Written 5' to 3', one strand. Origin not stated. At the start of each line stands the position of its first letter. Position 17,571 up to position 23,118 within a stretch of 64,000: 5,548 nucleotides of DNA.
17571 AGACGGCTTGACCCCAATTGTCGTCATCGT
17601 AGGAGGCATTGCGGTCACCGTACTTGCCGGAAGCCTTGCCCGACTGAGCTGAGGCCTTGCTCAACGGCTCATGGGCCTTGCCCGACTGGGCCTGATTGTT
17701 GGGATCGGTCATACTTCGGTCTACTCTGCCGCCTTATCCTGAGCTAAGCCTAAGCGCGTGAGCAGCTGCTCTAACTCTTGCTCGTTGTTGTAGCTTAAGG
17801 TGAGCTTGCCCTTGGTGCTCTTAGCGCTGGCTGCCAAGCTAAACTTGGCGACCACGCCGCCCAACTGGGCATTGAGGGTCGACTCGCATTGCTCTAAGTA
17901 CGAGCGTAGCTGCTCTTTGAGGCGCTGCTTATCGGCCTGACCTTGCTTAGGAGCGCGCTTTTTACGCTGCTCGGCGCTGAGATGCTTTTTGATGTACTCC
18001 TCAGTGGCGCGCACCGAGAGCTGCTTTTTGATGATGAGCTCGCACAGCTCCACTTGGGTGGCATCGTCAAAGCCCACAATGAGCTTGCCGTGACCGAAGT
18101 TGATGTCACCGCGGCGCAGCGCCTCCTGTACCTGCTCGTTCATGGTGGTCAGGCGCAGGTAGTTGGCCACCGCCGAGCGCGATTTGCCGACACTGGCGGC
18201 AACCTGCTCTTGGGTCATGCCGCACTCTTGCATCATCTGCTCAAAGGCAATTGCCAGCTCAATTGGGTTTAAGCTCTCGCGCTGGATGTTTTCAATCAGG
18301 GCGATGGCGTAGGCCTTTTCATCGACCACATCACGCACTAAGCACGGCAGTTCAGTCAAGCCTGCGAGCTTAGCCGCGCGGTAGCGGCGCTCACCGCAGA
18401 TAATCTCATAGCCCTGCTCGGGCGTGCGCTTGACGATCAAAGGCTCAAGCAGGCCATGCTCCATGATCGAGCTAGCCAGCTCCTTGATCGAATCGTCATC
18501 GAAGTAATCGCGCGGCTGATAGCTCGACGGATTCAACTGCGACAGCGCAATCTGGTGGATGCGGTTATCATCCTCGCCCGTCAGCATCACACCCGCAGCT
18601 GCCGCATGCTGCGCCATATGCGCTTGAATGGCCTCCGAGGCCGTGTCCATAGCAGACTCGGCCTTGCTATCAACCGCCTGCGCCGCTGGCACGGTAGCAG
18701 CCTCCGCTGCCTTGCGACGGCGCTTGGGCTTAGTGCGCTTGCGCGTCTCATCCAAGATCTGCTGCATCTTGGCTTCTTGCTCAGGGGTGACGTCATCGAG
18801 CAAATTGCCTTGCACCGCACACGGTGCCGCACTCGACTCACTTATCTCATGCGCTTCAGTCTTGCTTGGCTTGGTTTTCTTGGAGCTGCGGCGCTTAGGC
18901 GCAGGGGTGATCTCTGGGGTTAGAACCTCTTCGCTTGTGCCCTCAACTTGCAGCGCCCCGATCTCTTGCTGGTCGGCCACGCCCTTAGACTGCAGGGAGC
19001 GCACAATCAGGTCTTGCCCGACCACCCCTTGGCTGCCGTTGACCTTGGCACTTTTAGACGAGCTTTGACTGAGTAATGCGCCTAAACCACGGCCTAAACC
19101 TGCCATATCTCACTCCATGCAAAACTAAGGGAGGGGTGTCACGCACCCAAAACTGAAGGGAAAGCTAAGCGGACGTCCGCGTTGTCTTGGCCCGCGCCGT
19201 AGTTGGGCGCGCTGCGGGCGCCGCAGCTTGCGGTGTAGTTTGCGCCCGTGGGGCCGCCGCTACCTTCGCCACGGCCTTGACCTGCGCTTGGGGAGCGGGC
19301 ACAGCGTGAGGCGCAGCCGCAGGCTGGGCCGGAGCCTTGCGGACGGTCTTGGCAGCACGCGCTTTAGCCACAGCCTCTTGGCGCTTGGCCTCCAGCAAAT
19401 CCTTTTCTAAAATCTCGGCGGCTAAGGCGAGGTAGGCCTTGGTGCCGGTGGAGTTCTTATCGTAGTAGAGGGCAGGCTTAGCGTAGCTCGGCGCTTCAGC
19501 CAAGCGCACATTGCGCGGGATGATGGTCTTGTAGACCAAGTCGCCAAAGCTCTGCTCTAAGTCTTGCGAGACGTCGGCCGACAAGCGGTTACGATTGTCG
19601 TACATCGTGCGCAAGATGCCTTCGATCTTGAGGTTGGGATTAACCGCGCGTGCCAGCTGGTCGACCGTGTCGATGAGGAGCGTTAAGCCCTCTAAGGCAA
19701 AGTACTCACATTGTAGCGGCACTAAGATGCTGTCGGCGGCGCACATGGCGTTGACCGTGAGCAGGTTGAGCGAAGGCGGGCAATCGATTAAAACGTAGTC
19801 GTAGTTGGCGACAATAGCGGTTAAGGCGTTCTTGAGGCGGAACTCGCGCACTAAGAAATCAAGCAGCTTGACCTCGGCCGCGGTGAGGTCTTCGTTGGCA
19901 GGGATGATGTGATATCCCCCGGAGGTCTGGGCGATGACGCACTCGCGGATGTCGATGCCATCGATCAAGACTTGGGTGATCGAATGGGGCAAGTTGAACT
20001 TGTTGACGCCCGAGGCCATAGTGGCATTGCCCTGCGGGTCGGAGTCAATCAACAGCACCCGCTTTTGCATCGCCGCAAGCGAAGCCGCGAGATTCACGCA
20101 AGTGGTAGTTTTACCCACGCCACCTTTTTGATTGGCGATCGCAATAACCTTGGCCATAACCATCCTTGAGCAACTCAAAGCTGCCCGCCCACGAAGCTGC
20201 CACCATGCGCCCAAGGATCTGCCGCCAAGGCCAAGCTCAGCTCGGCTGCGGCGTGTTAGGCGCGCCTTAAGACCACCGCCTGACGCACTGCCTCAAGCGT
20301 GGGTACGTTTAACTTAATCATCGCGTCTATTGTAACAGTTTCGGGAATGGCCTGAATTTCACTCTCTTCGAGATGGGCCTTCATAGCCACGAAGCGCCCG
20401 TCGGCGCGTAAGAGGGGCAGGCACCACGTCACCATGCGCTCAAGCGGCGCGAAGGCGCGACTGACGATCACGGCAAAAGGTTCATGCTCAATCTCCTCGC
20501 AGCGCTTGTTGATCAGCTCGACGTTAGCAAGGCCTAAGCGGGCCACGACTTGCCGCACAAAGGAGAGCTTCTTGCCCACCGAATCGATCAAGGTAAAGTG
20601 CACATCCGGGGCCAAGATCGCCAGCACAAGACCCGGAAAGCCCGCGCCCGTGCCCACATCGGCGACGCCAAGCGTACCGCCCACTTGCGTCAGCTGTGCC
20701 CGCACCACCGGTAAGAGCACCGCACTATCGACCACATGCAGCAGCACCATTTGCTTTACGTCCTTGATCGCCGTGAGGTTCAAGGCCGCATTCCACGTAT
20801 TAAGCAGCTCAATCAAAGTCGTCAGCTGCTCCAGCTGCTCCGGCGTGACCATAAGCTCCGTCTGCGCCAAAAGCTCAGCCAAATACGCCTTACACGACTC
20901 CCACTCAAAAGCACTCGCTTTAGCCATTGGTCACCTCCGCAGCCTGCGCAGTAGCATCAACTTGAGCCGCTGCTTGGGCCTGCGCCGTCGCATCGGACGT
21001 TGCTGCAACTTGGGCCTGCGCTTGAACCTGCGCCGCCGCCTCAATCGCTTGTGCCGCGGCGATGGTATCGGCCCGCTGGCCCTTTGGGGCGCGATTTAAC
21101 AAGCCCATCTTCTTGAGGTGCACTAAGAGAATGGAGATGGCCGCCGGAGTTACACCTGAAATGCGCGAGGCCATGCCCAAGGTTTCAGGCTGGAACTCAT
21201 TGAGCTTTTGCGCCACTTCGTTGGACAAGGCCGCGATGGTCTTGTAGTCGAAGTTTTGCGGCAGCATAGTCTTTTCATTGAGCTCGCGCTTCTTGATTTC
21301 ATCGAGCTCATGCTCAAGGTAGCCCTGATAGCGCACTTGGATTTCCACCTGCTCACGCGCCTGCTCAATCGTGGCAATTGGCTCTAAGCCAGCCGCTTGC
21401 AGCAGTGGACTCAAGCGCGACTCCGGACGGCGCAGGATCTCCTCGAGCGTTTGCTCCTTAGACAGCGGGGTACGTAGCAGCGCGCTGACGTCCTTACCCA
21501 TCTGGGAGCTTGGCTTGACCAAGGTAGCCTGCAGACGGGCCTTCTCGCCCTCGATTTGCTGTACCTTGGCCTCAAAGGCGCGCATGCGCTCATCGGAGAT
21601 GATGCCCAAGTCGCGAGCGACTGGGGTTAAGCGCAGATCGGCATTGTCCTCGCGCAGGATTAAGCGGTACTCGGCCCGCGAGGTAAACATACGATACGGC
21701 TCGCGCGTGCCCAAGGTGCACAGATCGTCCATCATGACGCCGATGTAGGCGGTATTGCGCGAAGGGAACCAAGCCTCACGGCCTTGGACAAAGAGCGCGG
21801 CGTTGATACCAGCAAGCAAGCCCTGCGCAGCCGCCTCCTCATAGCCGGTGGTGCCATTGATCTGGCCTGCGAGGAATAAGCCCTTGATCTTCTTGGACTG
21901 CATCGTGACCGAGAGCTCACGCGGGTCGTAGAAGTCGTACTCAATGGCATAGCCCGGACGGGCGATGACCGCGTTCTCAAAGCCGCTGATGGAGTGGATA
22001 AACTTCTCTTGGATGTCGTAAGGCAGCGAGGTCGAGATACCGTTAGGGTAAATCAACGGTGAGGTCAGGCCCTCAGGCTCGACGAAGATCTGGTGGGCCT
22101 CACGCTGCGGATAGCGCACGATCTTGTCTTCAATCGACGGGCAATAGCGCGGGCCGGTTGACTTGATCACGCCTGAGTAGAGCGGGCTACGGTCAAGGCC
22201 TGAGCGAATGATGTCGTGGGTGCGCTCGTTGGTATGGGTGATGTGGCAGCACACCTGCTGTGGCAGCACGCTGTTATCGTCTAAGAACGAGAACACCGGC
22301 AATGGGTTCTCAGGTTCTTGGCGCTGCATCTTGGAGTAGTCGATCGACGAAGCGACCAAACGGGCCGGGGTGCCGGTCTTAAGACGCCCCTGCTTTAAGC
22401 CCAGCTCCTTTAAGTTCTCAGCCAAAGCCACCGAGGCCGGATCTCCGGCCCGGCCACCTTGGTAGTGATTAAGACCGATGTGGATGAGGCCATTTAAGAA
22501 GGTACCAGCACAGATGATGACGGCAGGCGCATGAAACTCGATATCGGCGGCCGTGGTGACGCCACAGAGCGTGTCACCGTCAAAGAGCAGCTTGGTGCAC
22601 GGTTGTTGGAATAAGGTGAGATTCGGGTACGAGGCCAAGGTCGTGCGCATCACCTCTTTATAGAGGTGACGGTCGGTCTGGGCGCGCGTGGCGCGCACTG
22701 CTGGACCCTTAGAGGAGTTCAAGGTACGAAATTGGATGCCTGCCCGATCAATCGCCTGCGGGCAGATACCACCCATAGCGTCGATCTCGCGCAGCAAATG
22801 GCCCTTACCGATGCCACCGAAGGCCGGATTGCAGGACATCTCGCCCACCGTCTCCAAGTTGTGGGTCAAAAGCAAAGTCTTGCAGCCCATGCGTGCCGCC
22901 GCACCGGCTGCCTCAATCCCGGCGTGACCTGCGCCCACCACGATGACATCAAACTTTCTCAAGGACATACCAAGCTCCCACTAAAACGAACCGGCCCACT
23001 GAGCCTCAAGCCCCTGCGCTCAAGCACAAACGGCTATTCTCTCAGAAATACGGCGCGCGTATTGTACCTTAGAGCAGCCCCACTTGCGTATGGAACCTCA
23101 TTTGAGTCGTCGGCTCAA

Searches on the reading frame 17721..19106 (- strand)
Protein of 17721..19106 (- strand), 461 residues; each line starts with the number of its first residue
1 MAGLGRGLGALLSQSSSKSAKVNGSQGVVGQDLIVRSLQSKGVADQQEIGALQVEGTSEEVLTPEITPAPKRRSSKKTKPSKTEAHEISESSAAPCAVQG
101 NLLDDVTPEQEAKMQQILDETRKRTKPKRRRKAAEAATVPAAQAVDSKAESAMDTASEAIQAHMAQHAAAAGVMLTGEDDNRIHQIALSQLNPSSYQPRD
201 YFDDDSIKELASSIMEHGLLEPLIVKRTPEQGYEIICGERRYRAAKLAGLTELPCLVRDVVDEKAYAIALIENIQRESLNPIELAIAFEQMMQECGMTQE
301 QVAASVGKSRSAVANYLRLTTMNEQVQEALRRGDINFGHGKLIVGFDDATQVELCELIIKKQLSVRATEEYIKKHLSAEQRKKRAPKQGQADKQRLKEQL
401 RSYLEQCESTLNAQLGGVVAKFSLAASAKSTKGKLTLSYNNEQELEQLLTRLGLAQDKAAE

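Call 99: search_protein_families(library=pfam, proteins=[window:17721-19106:-], max_evalue=0.00001)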
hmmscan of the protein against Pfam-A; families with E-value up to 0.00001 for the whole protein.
window:17721-19106:- (461 aa): 2 families
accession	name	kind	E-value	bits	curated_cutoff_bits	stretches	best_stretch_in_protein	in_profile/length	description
PF17762.8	HTH_ParB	-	2.6e-32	111.4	22.6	1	277-375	1-100/102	ParB HTH domain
PF02195.25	ParB_N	-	3.6e-32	110.7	26.3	1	182-275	2-95/95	ParB N-terminal domain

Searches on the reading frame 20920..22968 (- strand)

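Call 99: search_protein_families(library=pfam, proteins=[window:20920-22968:-], max_evalue=0.00001)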
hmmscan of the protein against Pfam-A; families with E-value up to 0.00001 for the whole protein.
window:20920-22968:- (682 aa): 4 families
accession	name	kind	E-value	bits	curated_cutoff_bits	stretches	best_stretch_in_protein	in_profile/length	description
PF01134.28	GIDA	-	1.2e-161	538.6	22.1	1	7-398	1-391/391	Glucose inhibited division protein A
PF13932.14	SAM_GIDA_C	-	1.9e-23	82.4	27.1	1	564-615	6-57/57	tRNA modifying enzyme MnmG/GidA C-terminal helical bundle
PF21680.2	GIDA_C_1st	-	1.5e-17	64.6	24.7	1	459-554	1-95/96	tRNA modifying enzyme MnmG/GidA C-terminal helical domain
PF12831.13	FAD_oxidored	-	3.9e-09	36.7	27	1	7-154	1-144/416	FAD dependent oxidoreductase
